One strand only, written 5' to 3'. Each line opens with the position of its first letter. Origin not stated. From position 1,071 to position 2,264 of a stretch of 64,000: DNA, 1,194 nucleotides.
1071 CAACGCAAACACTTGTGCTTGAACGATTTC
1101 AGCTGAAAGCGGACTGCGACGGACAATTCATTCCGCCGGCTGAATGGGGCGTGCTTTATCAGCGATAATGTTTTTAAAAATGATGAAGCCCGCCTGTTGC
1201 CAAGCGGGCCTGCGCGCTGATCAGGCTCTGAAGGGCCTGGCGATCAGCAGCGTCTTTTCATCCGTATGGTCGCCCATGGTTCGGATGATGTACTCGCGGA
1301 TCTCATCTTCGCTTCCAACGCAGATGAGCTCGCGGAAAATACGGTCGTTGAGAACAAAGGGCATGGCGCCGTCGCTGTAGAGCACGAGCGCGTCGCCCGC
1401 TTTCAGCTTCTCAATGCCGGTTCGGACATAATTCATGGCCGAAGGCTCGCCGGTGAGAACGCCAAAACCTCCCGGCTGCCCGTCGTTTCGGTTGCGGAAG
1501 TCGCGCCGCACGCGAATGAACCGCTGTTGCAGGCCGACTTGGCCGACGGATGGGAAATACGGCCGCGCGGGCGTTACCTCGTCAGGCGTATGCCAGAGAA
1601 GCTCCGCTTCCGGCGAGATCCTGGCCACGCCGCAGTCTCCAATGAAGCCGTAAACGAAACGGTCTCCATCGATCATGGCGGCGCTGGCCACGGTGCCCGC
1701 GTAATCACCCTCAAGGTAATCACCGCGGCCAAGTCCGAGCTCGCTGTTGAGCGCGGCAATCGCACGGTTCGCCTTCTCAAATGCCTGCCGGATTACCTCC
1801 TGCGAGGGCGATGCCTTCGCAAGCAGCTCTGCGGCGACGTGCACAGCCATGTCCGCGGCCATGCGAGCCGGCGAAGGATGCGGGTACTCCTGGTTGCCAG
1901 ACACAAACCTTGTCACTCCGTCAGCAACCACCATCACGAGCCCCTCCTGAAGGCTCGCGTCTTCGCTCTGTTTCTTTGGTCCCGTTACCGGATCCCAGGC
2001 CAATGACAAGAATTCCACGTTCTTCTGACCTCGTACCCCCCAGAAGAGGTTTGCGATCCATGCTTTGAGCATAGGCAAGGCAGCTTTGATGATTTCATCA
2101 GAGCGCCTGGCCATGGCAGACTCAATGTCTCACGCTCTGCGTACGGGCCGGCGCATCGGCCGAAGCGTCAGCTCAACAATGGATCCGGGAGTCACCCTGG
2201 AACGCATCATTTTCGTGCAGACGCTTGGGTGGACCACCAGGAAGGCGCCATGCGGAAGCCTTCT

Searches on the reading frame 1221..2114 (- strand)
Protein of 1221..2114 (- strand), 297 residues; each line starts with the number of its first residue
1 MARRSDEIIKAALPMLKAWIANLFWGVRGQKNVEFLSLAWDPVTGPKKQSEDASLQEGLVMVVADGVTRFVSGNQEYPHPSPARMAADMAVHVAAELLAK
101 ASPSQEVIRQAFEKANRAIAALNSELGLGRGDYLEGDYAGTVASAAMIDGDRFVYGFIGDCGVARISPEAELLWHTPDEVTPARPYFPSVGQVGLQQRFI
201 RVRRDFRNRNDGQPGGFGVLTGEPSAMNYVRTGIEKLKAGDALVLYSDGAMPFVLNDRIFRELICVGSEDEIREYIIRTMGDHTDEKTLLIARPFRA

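Call 84: search_protein_families(library=pfam, proteins=[window:1221-2114:-], max_evalue=0.001)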
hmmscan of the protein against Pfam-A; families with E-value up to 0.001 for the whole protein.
window:1221-2114:- (297 aa): 1 family
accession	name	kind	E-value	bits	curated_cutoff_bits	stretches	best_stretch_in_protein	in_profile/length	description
PF13672.11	PP2C_2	-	3.2e-07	30.6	24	1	55-173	21-128/209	Protein phosphatase 2C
